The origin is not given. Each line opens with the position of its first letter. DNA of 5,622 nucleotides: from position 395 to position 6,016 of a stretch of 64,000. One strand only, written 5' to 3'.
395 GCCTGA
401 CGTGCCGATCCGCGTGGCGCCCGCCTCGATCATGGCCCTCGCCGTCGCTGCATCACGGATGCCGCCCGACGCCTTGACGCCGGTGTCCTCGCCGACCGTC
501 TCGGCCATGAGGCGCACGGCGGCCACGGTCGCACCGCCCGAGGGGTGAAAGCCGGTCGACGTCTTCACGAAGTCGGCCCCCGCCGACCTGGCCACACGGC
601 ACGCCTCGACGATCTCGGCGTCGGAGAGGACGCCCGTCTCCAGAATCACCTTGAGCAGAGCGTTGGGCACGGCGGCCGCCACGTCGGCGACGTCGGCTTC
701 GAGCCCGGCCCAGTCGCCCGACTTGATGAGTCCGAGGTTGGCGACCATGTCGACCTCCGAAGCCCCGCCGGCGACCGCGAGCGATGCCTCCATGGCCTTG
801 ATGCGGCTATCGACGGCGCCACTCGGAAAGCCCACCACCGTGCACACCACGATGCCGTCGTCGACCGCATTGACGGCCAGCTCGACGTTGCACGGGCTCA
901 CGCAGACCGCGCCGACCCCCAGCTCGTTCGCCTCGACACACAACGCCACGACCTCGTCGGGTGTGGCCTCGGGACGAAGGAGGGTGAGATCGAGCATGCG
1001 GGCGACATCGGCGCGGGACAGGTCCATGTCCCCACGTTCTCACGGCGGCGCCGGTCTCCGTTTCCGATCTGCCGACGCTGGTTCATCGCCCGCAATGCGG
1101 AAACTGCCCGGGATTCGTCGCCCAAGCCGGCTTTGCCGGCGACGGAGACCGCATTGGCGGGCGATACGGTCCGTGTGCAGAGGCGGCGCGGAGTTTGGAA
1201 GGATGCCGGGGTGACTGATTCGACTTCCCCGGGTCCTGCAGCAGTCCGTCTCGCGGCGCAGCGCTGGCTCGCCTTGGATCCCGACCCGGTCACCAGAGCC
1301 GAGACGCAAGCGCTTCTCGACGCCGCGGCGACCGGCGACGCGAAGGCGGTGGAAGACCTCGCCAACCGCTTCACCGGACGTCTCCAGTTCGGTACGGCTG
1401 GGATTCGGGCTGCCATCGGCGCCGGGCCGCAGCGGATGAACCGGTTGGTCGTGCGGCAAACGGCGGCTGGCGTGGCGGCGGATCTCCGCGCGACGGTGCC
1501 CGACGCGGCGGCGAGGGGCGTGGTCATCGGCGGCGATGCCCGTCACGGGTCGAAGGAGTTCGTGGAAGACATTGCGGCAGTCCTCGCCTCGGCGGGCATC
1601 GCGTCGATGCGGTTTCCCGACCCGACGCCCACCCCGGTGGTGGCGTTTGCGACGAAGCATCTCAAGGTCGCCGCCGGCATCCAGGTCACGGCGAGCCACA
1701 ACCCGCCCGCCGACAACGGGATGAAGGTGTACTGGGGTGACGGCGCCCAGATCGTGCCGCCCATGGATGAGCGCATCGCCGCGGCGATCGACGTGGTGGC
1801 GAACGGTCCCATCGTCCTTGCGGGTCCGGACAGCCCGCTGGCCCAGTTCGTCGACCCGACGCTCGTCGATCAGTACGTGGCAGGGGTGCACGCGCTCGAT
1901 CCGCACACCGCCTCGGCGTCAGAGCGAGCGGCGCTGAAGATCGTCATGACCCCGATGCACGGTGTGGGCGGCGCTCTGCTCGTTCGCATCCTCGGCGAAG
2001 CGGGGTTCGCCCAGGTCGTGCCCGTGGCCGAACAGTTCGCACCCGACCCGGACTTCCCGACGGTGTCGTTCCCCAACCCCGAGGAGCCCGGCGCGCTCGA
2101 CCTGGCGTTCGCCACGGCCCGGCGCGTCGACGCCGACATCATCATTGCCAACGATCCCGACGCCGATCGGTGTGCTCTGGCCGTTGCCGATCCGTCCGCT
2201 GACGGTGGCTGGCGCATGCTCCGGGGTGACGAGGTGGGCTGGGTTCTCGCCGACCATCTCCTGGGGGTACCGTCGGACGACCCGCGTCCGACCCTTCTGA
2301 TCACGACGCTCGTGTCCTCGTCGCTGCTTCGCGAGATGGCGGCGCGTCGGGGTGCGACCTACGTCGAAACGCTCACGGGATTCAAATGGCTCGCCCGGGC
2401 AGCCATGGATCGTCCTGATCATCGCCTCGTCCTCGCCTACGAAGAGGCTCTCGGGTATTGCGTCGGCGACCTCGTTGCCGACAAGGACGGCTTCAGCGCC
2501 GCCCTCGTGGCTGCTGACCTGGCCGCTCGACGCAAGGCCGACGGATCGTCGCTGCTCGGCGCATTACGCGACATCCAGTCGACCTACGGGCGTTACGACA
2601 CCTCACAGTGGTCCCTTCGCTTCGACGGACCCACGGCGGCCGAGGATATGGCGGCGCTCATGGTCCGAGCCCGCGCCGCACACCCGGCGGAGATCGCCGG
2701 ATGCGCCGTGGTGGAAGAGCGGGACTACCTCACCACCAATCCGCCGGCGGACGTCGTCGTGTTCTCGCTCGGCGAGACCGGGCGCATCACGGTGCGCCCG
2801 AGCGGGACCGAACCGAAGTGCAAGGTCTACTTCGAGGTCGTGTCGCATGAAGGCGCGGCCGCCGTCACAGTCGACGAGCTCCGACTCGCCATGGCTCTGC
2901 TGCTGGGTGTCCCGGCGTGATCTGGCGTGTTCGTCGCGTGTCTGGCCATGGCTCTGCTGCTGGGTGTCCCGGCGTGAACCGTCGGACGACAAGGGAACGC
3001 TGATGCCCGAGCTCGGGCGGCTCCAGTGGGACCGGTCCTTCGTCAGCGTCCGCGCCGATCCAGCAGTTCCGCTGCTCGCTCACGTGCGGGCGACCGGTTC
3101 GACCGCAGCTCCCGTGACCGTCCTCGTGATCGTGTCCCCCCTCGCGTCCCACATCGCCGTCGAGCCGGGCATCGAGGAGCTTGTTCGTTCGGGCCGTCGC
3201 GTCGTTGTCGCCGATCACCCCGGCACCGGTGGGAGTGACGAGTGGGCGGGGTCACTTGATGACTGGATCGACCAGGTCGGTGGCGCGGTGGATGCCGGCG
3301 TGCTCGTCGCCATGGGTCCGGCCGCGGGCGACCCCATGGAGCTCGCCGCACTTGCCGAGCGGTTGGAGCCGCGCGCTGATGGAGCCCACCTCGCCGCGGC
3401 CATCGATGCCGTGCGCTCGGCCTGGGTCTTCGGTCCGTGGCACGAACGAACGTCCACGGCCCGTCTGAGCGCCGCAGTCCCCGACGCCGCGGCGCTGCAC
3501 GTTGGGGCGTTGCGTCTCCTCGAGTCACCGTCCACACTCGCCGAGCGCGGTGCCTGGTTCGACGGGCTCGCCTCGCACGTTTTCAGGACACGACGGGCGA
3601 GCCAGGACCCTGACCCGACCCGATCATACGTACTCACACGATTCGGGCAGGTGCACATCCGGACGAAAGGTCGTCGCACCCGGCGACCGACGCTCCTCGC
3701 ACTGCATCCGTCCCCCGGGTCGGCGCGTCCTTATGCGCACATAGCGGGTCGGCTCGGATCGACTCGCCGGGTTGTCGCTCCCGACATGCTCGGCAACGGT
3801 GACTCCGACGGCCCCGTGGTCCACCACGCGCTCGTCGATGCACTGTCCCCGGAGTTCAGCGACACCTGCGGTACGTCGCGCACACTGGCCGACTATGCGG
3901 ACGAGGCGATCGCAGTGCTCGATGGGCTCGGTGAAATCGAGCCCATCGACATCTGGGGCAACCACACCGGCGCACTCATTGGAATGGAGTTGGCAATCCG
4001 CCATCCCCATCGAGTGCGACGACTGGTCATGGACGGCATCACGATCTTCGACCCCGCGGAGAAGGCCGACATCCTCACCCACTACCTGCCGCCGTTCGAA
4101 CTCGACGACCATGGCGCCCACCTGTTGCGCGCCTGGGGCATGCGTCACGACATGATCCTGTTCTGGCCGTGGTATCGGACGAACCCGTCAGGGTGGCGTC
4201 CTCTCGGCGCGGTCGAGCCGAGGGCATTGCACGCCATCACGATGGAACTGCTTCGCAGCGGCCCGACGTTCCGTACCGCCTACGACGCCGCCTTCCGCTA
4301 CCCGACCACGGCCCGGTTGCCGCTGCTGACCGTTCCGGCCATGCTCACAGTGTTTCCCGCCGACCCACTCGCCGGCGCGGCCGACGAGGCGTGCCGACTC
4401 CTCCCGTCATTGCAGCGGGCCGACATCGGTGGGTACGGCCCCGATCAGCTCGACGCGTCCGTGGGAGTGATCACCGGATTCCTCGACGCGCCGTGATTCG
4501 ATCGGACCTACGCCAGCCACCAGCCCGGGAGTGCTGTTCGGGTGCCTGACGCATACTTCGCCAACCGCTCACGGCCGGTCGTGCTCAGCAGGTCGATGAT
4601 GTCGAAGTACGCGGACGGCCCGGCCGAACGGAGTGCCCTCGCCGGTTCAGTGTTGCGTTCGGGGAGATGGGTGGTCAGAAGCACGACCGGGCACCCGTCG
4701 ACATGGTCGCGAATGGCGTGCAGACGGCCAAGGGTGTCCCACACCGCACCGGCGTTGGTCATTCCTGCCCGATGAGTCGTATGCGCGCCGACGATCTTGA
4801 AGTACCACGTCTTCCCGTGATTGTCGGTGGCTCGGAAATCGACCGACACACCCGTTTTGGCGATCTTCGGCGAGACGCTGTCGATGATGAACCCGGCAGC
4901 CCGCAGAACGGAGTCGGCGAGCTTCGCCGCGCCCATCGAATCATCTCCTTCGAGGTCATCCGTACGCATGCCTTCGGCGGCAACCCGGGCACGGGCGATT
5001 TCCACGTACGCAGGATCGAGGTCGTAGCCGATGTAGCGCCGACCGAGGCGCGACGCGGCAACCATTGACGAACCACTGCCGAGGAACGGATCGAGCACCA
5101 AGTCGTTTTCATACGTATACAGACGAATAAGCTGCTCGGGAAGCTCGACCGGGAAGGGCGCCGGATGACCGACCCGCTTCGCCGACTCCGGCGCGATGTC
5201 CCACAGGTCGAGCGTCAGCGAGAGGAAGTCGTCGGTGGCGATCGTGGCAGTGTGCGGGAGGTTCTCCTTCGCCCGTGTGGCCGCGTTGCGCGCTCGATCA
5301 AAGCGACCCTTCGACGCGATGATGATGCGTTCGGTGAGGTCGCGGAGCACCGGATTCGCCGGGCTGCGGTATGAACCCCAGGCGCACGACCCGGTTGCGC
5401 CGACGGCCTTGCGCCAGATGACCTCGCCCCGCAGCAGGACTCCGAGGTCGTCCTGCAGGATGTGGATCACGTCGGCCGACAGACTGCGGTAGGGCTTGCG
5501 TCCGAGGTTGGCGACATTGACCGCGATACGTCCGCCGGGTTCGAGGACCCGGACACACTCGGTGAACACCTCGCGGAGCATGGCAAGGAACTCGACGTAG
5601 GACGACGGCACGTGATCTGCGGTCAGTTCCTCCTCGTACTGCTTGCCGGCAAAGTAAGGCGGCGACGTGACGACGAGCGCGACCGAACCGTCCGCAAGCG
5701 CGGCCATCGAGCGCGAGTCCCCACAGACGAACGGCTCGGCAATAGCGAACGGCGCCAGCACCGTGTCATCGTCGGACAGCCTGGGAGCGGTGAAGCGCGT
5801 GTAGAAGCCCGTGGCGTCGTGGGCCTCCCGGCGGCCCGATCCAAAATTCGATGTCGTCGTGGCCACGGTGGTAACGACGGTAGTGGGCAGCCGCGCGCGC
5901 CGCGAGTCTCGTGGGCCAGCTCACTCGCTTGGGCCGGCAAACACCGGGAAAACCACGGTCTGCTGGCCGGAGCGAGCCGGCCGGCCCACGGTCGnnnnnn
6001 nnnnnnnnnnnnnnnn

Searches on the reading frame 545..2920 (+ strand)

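Call 44: search_protein_families(library=pfam, proteins=[window:545-2920:+], max_evalue=0.00001)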
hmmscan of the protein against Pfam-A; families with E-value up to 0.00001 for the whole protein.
window:545-2920:+ (791 aa): 4 families
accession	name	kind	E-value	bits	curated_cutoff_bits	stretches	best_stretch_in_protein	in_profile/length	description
PF02878.22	PGM_PMM_I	-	2.1e-38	131.6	22.5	1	280-416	2-132/138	Phosphoglucomutase/phosphomannomutase, alpha/beta/alpha domain I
PF02879.22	PGM_PMM_II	-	6.1e-26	91.4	29.3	1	453-546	12-99/103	Phosphoglucomutase/phosphomannomutase, alpha/beta/alpha domain II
PF02880.22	PGM_PMM_III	-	4.7e-15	56.2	20.7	1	561-672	2-109/115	Phosphoglucomutase/phosphomannomutase, alpha/beta/alpha domain III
PF00408.26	PGM_PMM_IV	-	1e-09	38.7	23.1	1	739-778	26-65/68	Phosphoglucomutase/phosphomannomutase, C-terminal domain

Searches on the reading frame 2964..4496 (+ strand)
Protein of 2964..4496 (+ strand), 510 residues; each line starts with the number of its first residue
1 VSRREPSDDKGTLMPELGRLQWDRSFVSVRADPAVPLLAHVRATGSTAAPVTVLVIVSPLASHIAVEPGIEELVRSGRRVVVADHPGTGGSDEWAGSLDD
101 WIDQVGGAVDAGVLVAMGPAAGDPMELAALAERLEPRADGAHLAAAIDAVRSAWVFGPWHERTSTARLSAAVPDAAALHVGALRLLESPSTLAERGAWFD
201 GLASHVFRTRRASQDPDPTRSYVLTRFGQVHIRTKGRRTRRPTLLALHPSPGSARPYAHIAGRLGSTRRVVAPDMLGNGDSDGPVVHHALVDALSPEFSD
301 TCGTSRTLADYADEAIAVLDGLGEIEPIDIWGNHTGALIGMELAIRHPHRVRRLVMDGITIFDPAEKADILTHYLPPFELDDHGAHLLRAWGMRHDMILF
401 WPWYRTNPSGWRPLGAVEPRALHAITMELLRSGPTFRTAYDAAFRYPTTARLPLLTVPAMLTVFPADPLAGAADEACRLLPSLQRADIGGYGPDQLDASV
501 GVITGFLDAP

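Call 44: search_protein_families(library=pfam, proteins=[window:2964-4496:+], max_evalue=0.00001)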
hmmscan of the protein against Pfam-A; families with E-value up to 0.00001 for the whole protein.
window:2964-4496:+ (510 aa): 1 family
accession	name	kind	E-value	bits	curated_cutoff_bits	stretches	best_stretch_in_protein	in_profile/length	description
PF00561.26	Abhydrolase_1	-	6.8e-13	49.3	25.8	1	242-365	1-106/245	alpha/beta hydrolase fold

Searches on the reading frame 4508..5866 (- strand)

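Call 44: search_protein_families(library=pfam, proteins=[window:4508-5866:-], max_evalue=0.00001)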
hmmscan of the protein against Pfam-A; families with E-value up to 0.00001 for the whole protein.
window:4508-5866:- (452 aa): 3 families
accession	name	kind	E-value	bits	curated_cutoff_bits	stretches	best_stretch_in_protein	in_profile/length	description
PF01555.25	N6_N4_Mtase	-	6.3e-39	134.6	26.7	1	62-291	1-219/221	DNA methylase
PF08241.18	Methyltransf_11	-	1.9e-07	32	21.2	0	84-115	62-94/95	Methyltransferase domain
PF13649.12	Methyltransf_25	-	2.4e-06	28.6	27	0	257-307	1-53/97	Methyltransferase domain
